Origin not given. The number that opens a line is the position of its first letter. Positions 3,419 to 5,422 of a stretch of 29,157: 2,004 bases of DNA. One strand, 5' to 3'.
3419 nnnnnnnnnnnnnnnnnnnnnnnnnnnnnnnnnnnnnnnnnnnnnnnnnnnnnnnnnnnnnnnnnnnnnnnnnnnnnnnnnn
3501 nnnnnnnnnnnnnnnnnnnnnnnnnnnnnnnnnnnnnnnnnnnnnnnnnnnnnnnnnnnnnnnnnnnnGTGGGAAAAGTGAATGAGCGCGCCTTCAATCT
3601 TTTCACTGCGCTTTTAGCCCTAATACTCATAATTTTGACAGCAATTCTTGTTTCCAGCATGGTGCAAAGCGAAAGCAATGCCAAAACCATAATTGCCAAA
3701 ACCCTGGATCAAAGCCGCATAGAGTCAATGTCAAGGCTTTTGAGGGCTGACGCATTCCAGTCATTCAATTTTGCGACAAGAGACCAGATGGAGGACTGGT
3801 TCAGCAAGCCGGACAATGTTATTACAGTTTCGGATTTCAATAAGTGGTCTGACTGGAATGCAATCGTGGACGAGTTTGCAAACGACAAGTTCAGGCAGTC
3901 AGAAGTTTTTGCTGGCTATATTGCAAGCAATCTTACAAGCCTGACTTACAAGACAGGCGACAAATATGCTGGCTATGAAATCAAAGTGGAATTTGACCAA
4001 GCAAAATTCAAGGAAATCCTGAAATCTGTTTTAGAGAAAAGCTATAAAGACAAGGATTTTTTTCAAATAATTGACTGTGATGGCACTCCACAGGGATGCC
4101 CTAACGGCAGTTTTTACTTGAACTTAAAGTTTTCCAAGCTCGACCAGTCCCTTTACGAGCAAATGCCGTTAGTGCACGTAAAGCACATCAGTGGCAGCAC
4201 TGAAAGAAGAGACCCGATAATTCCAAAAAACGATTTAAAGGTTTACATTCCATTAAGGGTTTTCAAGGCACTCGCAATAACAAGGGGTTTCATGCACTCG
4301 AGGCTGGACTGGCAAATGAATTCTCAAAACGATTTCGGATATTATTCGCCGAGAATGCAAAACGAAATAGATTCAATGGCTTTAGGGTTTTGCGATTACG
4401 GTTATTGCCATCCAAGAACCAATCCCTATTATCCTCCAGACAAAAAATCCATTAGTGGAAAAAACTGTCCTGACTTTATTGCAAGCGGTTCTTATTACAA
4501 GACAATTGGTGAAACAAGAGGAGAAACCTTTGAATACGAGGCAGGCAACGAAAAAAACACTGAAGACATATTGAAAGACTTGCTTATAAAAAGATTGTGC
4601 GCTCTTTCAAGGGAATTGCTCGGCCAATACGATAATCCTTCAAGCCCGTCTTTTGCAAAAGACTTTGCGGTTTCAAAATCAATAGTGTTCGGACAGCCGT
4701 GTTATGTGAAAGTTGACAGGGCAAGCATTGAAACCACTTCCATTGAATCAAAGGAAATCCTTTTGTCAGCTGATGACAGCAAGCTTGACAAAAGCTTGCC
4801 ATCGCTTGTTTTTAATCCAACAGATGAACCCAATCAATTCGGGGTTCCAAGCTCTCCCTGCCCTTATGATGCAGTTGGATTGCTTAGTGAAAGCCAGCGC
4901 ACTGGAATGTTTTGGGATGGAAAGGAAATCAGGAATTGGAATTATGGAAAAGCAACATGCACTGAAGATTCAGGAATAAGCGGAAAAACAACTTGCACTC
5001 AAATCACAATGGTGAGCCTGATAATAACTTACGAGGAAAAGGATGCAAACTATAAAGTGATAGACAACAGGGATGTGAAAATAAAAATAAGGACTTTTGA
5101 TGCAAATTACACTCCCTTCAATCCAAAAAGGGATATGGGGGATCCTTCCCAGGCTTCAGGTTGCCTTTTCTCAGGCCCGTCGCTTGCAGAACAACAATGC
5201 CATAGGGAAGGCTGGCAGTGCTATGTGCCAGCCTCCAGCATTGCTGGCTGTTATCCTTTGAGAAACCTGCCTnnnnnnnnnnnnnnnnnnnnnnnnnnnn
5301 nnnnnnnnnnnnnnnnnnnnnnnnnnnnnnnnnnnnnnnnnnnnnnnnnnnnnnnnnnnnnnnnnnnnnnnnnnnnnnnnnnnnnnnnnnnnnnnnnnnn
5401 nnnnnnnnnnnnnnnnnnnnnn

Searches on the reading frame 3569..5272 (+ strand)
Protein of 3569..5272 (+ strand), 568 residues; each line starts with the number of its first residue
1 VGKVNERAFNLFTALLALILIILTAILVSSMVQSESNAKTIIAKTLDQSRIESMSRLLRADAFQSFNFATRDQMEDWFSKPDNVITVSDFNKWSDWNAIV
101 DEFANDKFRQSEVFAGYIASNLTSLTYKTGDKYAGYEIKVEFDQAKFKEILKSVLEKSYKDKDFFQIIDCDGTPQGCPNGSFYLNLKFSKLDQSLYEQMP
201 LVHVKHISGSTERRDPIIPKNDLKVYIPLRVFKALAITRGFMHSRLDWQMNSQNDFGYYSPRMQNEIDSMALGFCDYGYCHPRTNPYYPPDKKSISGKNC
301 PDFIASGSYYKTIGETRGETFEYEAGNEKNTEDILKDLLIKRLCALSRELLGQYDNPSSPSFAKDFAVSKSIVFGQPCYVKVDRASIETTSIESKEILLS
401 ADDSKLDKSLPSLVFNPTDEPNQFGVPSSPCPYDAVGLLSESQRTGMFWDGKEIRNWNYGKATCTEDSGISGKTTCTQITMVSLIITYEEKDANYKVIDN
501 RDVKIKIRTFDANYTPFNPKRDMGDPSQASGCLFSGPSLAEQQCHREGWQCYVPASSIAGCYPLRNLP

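Call 7: search_protein_families(library=pfam, proteins=[window:3569-5272:+], max_evalue=0.1)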
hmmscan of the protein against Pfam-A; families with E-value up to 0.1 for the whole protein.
window:3569-5272:+ (568 aa): 0 families

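Call 60: search_protein_families(library=pfam, proteins=[window:3569-5272:+], max_evalue=1)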
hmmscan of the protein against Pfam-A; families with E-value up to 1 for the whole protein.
window:3569-5272:+ (568 aa): 1 family
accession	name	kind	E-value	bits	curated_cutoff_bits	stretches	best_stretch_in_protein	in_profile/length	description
PF00078.32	RVT_1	-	0.14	12.3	29.6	1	148-199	97-145/205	Reverse transcriptase (RNA-dependent DNA polymerase)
